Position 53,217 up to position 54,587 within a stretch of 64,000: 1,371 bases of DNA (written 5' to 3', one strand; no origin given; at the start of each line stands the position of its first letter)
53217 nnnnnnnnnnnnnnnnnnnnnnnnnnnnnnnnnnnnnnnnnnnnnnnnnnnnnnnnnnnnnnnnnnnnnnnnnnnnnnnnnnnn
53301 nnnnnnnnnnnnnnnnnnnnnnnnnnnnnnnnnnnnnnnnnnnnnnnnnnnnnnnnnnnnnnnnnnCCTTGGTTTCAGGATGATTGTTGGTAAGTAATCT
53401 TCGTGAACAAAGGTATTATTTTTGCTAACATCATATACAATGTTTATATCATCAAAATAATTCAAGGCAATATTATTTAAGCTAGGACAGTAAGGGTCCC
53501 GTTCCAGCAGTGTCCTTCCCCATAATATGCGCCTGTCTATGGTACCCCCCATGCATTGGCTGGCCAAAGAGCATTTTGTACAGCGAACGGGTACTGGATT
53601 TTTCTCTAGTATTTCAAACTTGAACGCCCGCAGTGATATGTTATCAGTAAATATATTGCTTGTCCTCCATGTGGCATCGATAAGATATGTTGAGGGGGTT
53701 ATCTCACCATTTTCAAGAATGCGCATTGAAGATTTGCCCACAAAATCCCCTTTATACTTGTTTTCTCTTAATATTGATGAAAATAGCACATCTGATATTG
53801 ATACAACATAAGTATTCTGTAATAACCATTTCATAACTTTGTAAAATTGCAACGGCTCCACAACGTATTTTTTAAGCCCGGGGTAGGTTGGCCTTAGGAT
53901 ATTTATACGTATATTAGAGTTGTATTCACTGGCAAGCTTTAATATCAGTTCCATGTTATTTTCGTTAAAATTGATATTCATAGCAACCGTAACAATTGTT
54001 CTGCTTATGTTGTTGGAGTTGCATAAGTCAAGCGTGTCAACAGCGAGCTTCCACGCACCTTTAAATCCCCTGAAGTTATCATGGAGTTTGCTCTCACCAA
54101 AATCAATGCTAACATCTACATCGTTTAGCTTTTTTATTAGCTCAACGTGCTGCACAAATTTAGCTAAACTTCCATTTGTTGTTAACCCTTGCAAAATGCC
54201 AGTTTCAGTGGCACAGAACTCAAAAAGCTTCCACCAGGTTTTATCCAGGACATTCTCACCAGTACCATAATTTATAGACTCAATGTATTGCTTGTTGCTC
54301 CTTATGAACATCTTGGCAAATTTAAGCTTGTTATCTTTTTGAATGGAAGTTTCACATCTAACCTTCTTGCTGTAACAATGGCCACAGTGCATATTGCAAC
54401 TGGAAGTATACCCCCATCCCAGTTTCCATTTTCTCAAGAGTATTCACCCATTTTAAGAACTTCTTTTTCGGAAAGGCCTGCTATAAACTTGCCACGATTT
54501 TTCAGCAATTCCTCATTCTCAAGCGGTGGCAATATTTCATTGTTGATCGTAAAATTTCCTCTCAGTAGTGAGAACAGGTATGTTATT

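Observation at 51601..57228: Coupled HPrK-like / radical-SAM-SPASM / amidohydrolase-HAD cassette sharing a divergent promoter with two tandem methyltransferases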

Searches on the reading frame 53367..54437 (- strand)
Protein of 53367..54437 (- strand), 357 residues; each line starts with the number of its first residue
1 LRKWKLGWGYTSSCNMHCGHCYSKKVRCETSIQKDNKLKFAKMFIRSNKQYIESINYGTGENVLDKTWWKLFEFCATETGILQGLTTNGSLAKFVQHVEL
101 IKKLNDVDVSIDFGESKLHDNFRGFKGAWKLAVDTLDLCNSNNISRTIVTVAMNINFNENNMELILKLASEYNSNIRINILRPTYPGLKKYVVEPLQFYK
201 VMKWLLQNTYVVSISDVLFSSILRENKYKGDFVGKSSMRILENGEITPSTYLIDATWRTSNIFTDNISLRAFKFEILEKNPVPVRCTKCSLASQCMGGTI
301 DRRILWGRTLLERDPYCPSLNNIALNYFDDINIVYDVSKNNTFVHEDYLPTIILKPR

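Call 3: search_protein_families(library=pfam, proteins=[window:53367-54437:-], max_evalue=0.01)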
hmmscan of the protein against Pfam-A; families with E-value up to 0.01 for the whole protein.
window:53367-54437:- (357 aa): 2 families
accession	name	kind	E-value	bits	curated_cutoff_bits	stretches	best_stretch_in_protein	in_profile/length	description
PF04055.27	Radical_SAM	-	8.9e-11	42.7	29.5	1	11-167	4-164/166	Radical SAM superfamily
PF13353.11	Fer4_12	-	0.004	17.9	22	1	10-117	11-121/137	4Fe-4S single cluster domain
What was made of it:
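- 53364..54437 (-): 357-aa radical SAM enzyme with a reduced SPASM-type C-terminal domain. PF04055 42.7 bits (call 3).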

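Call 4: search_protein_families(library=ncbifam, proteins=[window:53367-54437:-], max_evalue=0.01)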
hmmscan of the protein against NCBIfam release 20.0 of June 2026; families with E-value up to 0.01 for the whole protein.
window:53367-54437:- (357 aa): 35 families (the best 25 are shown)
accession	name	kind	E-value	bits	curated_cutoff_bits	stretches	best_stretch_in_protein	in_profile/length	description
TIGR04303.1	GeoRSP_rSAM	equivalog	1.4e-23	84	400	1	6-317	7-324/325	GeoRSP system radical SAM/SPASM protein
TIGR03962.1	mycofact_rSAM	equivalog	6.6e-21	74.8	265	1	6-317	14-331/339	mycofactocin radical SAM maturase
TIGR04545.1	rSAM_ahbD_hemeb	equivalog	8.8e-16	58.3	500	1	7-214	3-210/339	heme b synthase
TIGR04051.1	rSAM_NirJ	equivalog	9.6e-15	54.4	515.45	1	8-170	6-164/354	heme d1 biosynthesis radical SAM protein NirJ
TIGR04055.1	rSAM_NirJ2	equivalog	1.1e-14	54.8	500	1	7-184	3-177/326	putative heme d1 biosynthesis radical SAM protein NirJ2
TIGR04054.1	rSAM_NirJ1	equivalog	5.1e-14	51.7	650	1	8-174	40-202/387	putative heme d1 biosynthesis radical SAM protein NirJ1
TIGR04347.1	pseudo_SAM_Halo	equivalog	6e-14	52.1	525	1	7-149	41-181/390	TIGR04347 family pseudo-SAM/SPASM protein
TIGR04546.1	rSAM_ahbC_deAc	equivalog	1.6e-13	50.3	650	1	7-172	42-203/390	12,18-didecarboxysiroheme deacetylase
TIGR04053.2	TIGR04053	equivalog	7.3e-13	48.5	395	1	8-210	12-215/366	TIGR04053 family radical SAM/SPASM domain-containing protein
TIGR04251.1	SCM_rSAM_ScmF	equivalog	5e-12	45.9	400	1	10-191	10-192/353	SynChlorMet cassette radical SAM/SPASM protein ScmF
NF038283.1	viperin_w_prok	equivalog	8.4e-11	41.6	180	1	7-170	5-180/281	viperin family antiviral radical SAM protein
NF041298.1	rSAM_mat_DynA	equivalog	7.8e-10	38.2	450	2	11-171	8-176/356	dynobactin maturation radical SAM/SPASM protein DynA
TIGR04103.1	rSAM_nif11_3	equivalog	1.9e-09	36.7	725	1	7-144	8-142/412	nif11-class peptide radical SAM maturase 3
TIGR04082.1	rSAM_for_selen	equivalog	4.4e-09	35.6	350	1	5-175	200-362/516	thio(seleno)oxazole modification radical SAM maturase SbtM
TIGR04317.1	W_rSAM_matur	equivalog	5.6e-09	35.6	380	1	11-253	11-259/349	tungsten cofactor oxidoreductase radical SAM maturase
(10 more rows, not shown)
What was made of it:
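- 53364..54437 (-): Full-length but sub-threshold alignments to GeoRSP_rSAM and MftC (call 4).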

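Call 15: find_homologous_proteins(query=window:53367-54437:-, max_evalue=0.00001)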
Query window:53367-54437:- (357 aa): 152 proteins with E <= 0.00001 among 1572 candidates; the best 120 are listed.
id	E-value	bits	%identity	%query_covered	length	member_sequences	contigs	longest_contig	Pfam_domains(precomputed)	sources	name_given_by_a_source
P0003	1.1e-242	822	100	100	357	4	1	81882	PF04055.28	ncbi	ncbi:MAG: radical SAM protein [Candidatus Micrarchaeia archaeon]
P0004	1.1e-79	286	41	99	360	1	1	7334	PF04055.28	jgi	jgi:radical SAM protein with 4Fe4S-binding SPASM domain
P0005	3.4e-77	278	42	99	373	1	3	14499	PF04055.28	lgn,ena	-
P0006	6.5e-76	274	42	99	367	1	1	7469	PF04055.28,PF13353.12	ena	-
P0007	8.6e-75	270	40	99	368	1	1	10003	PF04055.28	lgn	-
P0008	3.3e-74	268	41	99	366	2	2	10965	PF04055.28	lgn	-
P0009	4.1e-74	268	41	100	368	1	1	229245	PF04055.28,PF13353.12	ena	-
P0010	1.0e-70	257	40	99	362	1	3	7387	PF04055.28,PF13353.12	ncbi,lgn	-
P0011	2.0e-70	256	40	99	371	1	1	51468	PF04055.28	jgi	jgi:radical SAM protein with 4Fe4S-binding SPASM domain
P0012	2.3e-70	255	39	99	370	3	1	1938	PF04055.28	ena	-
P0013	3.2e-70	255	40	99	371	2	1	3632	PF04055.28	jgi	jgi:radical SAM protein with 4Fe4S-binding SPASM domain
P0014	3.9e-70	255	38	99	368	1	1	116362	PF04055.28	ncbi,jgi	ncbi:MAG: radical SAM protein [Pseudomonadota bacterium]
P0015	4.2e-70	255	39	100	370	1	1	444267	PF04055.28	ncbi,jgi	ncbi:MAG: radical SAM protein [Candidatus Helarchaeota archaeon]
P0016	9.0e-70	253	39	99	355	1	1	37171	PF04055.28,PF13353.12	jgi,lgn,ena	-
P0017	2.4e-69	252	40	98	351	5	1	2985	PF04055.28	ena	-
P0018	2.5e-69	252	39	100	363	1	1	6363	PF04055.28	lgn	-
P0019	4.7e-69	251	39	100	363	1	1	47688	PF04055.28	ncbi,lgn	-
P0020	2.0e-68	249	37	99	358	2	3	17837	PF04055.28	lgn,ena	-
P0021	5.0e-68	248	40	99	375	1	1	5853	PF04055.28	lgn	-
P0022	1.7e-67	246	38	99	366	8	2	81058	PF04055.28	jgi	jgi:radical SAM protein with 4Fe4S-binding SPASM domain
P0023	7.6e-67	244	38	99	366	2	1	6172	PF04055.28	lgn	-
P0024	1.2e-66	243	39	99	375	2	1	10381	PF04055.28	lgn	-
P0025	1.3e-66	243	39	99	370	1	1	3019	PF04055.28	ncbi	-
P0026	2.8e-66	242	37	99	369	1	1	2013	PF04055.28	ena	-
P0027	6.1e-66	241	37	99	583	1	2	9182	PF13489.13,PF13649.13,PF04055.28,PF13353.12,PF08241.19,PF08242.19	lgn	-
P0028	9.0e-66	240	38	99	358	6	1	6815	PF04055.28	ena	-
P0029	1.7e-65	239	39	100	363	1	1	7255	PF04055.28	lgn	-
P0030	1.8e-65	239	40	99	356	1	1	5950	PF04055.28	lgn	-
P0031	2.2e-65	239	38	99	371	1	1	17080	PF04055.28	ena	-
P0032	2.9e-65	239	38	99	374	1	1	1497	PF04055.28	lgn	-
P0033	4.1e-65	238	38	99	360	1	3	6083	PF04055.28,PF13353.12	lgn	-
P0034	1.2e-64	237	37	99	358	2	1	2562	PF04055.28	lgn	-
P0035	1.4e-64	236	38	99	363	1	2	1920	PF04055.28,PF13353.12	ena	-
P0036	2.2e-64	236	37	99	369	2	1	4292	PF04055.28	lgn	-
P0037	3.3e-64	235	39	99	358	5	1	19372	PF04055.28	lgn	-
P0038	5.5e-64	234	39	99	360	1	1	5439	PF04055.28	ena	-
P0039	7.2e-64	234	38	96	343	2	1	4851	PF04055.28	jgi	-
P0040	9.7e-64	234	36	99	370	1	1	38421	PF04055.28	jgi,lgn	jgi:radical SAM protein with 4Fe4S-binding SPASM domain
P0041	1.1e-63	233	38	99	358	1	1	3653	PF04055.28,PF13353.12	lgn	-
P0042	2.1e-63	233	38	99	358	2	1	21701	PF04055.28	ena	-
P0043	2.3e-63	232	36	99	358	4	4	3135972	PF04055.28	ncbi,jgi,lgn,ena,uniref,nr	ncbi:radical SAM protein [Mahella australiensis]|jgi:radical SAM protein with 4Fe4S-binding SPASM do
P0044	2.9e-63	232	37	100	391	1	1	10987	PF04055.28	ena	-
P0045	3.3e-63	232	39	99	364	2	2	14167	PF04055.28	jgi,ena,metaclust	metaclust:\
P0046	4.4e-63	231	39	99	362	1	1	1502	PF04055.28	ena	-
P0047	8.1e-63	231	39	99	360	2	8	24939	PF04055.28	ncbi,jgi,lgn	jgi:radical SAM protein with 4Fe4S-binding SPASM domain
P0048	1.3e-62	230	36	99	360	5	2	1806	PF04055.28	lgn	-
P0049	1.4e-62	230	38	99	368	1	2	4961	PF04055.28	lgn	-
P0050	1.8e-62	229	36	99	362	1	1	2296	PF04055.28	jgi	-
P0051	1.9e-62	229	39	99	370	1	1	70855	PF04055.28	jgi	jgi:radical SAM protein with 4Fe4S-binding SPASM domain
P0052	2.2e-62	229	36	99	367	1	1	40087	PF04055.28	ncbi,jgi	-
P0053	5.9e-62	228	37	99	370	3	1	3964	PF04055.28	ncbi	-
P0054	6.4e-62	228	37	100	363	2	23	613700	PF04055.28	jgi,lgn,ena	jgi:radical SAM protein with 4Fe4S-binding SPASM domain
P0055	9.3e-62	227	37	100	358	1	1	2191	PF04055.28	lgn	-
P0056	1.0e-61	227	38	99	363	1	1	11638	PF04055.28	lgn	-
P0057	1.0e-61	227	38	100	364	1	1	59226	PF04055.28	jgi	-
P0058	1.5e-61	226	37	96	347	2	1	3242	PF04055.28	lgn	-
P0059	1.6e-61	226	36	100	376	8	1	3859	PF04055.28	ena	-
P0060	2.1e-61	226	37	99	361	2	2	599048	PF04055.28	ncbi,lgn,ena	-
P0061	3.3e-61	225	38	98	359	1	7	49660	PF04055.28,PF13353.12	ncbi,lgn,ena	-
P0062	3.4e-61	225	36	99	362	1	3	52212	PF04055.28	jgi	jgi:radical SAM protein with 4Fe4S-binding SPASM domain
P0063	3.9e-61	225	36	100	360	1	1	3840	PF04055.28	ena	-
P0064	4.1e-61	225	37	99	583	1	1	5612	PF13847.13,PF03848.21,PF13649.13,PF04055.28,PF08241.19,PF08242.19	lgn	-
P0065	4.4e-61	225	38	99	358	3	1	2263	PF04055.28,PF13353.12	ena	-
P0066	8.6e-61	224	37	99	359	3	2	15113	PF04055.28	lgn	-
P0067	1.0e-60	224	38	99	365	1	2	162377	PF04055.28,PF13353.12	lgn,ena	-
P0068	1.1e-60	224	36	100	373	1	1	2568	PF04055.28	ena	-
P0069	1.3e-60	223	36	99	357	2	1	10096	PF04055.28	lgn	-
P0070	2.7e-60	222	36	100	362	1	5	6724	PF04055.28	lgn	-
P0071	3.8e-60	222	37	100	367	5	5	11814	PF04055.28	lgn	-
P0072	4.2e-60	222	38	99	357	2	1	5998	PF04055.28,PF13353.12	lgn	-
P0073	4.2e-60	222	37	100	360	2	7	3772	PF04055.28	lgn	-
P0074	4.7e-60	222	36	99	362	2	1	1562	PF04055.28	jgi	-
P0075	6.0e-60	221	37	100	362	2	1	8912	PF04055.28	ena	-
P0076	6.8e-60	221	36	100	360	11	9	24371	PF04055.28,PF13353.12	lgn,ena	-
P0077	6.9e-60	221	39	99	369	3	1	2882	PF04055.28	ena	-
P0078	1.0e-59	220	37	99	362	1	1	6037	PF04055.28,PF13353.12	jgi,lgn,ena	-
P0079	2.0e-59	219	38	99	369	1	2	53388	PF13186.12,PF04055.28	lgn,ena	-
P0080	2.5e-59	219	35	99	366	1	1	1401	PF04055.28,PF13353.12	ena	-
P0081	2.7e-59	219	36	100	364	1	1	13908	PF04055.28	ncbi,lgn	-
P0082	3.0e-59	219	40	90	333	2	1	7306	PF04055.28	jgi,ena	-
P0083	3.7e-59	219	37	99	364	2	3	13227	PF04055.28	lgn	-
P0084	6.9e-59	218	36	98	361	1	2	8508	PF04055.28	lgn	-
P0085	8.0e-59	217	35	99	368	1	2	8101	PF04055.28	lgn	-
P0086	1.2e-58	217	36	99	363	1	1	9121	PF04055.28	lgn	-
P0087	1.3e-58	217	37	99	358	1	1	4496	PF04055.28,PF13353.12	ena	-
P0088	1.4e-58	217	37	99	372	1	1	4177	PF04055.28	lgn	-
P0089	1.9e-58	216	35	99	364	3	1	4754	PF04055.28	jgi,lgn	jgi:radical SAM protein with 4Fe4S-binding SPASM domain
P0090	2.1e-58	216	36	99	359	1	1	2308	PF04055.28,PF13353.12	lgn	-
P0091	2.9e-58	216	36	99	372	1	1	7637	PF04055.28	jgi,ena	-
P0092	3.0e-58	216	37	100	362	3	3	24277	PF04055.28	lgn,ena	-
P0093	5.7e-58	215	36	99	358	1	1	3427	PF04055.28,PF13353.12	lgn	-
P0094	6.4e-58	214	35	100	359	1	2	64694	PF04055.28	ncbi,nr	ncbi:MAG: radical SAM protein [Roseburia sp.]|nr:radical SAM protein [Roseburia sp.] MCM1202086.1 ra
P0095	1.4e-57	213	35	100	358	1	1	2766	PF04055.28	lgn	-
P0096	1.7e-57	213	37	100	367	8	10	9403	PF04055.28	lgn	-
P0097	2.3e-57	213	36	100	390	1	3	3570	PF04055.28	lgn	-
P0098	2.7e-57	212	34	99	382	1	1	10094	PF04055.28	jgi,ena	-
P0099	2.7e-57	212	35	99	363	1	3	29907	PF04055.28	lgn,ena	-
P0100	3.0e-57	212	37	99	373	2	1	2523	PF04055.28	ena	-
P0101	3.7e-57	212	35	99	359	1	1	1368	PF04055.28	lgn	-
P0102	4.3e-57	212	36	100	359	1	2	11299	PF04055.28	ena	-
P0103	4.4e-57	212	36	99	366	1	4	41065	PF04055.28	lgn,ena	-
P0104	2.1e-56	210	37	99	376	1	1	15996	PF04055.28,PF13353.12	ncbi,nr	ncbi:MAG: radical SAM protein [Deltaproteobacteria bacterium]|nr:radical SAM protein [Deltaproteobac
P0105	1.1e-55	207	35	99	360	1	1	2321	PF04055.28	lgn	-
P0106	1.3e-55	207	36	99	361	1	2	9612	PF04055.28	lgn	-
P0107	2.9e-55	206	34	99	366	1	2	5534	PF04055.28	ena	-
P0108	3.3e-55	206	37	99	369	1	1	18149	PF13186.12,PF04055.28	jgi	jgi:radical SAM protein with 4Fe4S-binding SPASM domain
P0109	6.0e-55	205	36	100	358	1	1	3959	PF04055.28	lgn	-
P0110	6.7e-55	205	34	99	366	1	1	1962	PF04055.28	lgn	-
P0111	7.3e-55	204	37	99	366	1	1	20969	PF04055.28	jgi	-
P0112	7.5e-55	204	35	99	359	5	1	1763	PF04055.28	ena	-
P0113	4.1e-54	202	35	96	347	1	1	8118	PF04055.28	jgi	jgi:radical SAM protein with 4Fe4S-binding SPASM domain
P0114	5.6e-54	202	36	99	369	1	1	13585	PF04055.28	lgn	-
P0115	1.7e-53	200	35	100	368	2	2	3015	PF04055.28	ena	-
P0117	5.2e-53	198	35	100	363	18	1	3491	PF04055.28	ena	-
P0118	5.8e-53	198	36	96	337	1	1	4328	PF04055.28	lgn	-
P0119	2.9e-52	196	37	88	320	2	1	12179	PF04055.28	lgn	-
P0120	4.0e-52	195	34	100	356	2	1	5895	PF13186.12,PF04055.28,PF13353.12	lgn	-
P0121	1.2e-51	194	35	97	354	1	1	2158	PF04055.28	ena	-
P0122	9.9e-51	191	34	100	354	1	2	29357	PF13186.12,PF04055.28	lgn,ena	-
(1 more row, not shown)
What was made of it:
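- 53364..54437 (-): A family of more than 150 proteins at about 40% identity (call 15).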

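Call 17: find_encoding_contigs(protein=P0043, flank=8000, max_places=2)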
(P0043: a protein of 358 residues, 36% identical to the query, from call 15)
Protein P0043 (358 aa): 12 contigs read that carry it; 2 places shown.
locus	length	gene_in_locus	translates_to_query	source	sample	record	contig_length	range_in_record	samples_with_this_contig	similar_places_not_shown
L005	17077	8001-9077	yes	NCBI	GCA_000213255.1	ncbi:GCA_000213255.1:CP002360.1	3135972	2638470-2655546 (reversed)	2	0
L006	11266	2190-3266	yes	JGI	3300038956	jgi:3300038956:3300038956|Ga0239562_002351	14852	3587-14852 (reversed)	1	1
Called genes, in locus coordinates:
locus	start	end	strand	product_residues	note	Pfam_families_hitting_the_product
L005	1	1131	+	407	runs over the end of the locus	PF13203:DUF2201_N, PF09967:DUF2201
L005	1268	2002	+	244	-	-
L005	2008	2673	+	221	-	-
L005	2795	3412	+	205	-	-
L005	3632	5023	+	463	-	PF14239:RRXRR, PF01844:HNH, PF13395:HNH_4, PF14279:HNH_5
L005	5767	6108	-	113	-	-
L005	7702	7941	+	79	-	-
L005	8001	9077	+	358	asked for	PF04055:Radical_SAM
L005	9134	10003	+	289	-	PF13353:Fer4_12 (weak), PF04055:Radical_SAM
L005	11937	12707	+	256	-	PF00004:AAA (faint), PF01695:IstB_IS21, PF20720:nSTAND3 (weak)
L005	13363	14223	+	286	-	PF04055:Radical_SAM, PF13353:Fer4_12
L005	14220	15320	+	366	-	PF13793:Pribosyltran_N, PF00156:Pribosyltran, PF14572:Pribosyl_synth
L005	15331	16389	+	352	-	-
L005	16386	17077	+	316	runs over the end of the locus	-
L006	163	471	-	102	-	-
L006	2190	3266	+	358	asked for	PF04055:Radical_SAM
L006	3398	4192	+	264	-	PF04055:Radical_SAM, PF13353:Fer4_12 (weak)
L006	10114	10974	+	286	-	PF04055:Radical_SAM, PF13353:Fer4_12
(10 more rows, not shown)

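Call 18: find_encoding_contigs(protein=P0009, flank=8000, max_places=2)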
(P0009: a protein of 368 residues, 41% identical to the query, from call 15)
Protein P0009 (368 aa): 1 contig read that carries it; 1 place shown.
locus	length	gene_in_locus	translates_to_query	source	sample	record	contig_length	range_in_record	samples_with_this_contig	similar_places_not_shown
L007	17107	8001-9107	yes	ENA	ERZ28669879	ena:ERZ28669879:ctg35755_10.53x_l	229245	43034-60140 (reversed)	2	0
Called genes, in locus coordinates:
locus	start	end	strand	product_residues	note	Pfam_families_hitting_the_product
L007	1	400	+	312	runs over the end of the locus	PF01139:RtcB (faint)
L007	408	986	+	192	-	-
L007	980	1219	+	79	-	-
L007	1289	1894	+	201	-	PF08719:NADAR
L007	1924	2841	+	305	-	-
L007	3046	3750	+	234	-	PF00149:Metallophos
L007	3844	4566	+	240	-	PF01261:AP_endonuc_2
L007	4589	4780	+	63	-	-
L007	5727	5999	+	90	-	-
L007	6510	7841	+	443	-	PF00078:RVT_1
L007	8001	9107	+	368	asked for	PF04055:Radical_SAM, PF13353:Fer4_12 (faint)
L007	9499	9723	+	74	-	-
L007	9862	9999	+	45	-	-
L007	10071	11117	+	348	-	PF04055:Radical_SAM, PF13186:SPASM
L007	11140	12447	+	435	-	PF04055:Radical_SAM, PF13353:Fer4_12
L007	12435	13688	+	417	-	PF00919:UPF0004, PF04055:Radical_SAM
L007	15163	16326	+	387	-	PF13353:Fer4_12 (weak), PF04055:Radical_SAM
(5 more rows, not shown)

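Call 19: find_encoding_contigs(protein=P0015, flank=8000, max_places=2)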
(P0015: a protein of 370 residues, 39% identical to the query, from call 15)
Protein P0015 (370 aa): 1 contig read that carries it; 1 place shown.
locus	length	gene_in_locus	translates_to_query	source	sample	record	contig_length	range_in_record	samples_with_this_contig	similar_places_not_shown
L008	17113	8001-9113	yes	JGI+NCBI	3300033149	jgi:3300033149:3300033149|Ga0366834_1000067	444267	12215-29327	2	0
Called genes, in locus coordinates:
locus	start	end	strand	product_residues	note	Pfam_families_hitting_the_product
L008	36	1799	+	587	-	PF00749:tRNA-synt_1c, PF03950:tRNA-synt_1c_C, PF20974:tRNA-synt_1c_C2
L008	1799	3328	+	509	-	PF00749:tRNA-synt_1c, PF03950:tRNA-synt_1c_C, PF20974:tRNA-synt_1c_C2 (faint)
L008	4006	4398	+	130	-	-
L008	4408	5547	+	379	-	PF04055:Radical_SAM, PF13186:SPASM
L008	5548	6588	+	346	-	-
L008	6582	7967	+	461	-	PF04055:Radical_SAM, PF06969:HemN_C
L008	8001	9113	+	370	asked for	PF04055:Radical_SAM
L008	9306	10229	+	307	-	-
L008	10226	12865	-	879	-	PF04851:ResIII, PF00270:DEAD, PF00271:Helicase_C (weak), PF21280:Helicase_dom4_arc, PF14520:HHH_5 (weak)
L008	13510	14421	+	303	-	PF00025:Arf, PF00071:Ras, PF01926:MMR_HSR1, PF04670:Gtr1_RagA, PF08477:Roc, PF09439:SRPRB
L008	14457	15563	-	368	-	-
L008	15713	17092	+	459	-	PF00108:Thiolase_N, PF02803:Thiolase_C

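Call 21: find_encoding_contigs(protein=P0027, flank=8000, max_places=2)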
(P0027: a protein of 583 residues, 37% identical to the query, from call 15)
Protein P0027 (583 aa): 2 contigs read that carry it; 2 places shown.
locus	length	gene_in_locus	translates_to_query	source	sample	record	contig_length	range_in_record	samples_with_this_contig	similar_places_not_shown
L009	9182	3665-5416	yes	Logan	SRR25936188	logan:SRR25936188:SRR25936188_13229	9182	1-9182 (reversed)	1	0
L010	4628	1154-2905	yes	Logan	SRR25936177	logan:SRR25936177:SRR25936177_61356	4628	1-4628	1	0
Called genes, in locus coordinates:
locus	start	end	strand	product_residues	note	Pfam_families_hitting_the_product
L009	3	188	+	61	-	?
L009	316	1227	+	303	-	-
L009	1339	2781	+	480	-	PF04055:Radical_SAM, PF13353:Fer4_12 (weak)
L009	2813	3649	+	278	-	PF01370:Epimerase, PF04321:RmlD_sub_bind, PF07993:NAD_binding_4 (faint), PF13460:NAD_binding_10 (weak), PF16363:GDP_Man_Dehyd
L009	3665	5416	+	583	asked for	PF04055:Radical_SAM, PF13353:Fer4_12 (faint), PF13489:Methyltransf_23, PF08241:Methyltransf_11 (weak), PF08242:Methyltransf_12 (weak), PF13649:Methyltransf_25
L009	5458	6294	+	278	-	PF00144:Beta-lactamase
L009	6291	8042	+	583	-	PF01554:MatE, PF13581:HATPase_c_2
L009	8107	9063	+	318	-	PF01520:Amidase_3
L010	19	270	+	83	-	-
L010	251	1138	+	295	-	PF04321:RmlD_sub_bind, PF01370:Epimerase, PF07993:NAD_binding_4 (faint), PF13460:NAD_binding_10 (weak), PF16363:GDP_Man_Dehyd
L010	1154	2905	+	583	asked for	PF04055:Radical_SAM, PF13353:Fer4_12 (faint), PF13489:Methyltransf_23, PF08241:Methyltransf_11 (weak), PF08242:Methyltransf_12 (weak), PF13649:Methyltransf_25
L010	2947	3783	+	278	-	PF00144:Beta-lactamase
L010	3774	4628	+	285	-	?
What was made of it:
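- An rSAM-methyltransferase fusion of the same rSAM family lies next to an RmlD-like epimerase (call 21).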

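Call 22: find_encoding_contigs(protein=P0004, flank=8000, max_places=2)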
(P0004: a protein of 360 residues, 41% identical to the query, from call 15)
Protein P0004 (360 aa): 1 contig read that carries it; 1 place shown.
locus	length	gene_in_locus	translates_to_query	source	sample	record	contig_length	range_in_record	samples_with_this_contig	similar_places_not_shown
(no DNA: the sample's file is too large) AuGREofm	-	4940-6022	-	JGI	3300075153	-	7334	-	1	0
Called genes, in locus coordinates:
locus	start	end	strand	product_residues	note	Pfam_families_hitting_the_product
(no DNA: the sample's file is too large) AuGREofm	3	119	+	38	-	?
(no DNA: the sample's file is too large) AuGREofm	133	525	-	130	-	-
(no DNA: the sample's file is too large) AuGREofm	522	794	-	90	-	-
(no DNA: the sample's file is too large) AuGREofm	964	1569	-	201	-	PF00318:Ribosomal_S2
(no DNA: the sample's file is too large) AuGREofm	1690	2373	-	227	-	-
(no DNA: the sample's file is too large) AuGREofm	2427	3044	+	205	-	PF05430:Methyltransf_30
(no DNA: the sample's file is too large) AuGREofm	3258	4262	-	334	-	PF01022:HTH_5 (faint), PF01047:MarR (faint), PF08221:HTH_9 (faint), PF08461:WHD_RNase_R (faint), PF13404:HTH_AsnC-type, PF13412:HTH_24, PF13404:HTH_AsnC-type, PF13412:HTH_24, +3 more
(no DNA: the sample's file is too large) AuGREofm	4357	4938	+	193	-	-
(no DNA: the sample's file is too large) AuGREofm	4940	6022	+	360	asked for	PF04055:Radical_SAM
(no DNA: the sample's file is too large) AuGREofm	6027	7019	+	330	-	PF04055:Radical_SAM, PF13186:SPASM (weak)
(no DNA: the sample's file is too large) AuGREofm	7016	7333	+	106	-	?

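Call 34: search_protein_families(library=padloc, proteins=[window:53367-54437:-], max_evalue=0.01)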
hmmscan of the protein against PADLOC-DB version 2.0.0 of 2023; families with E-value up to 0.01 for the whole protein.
window:53367-54437:- (357 aa): 2 families
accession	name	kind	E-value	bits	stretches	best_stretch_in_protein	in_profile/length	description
PDLC02904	pVip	-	5.5e-13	47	1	8-171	7-168/262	Viperins associated with kinases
PDLC02903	pVip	-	4.4e-12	44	1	8-171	4-164/257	Viperins not associated with kinases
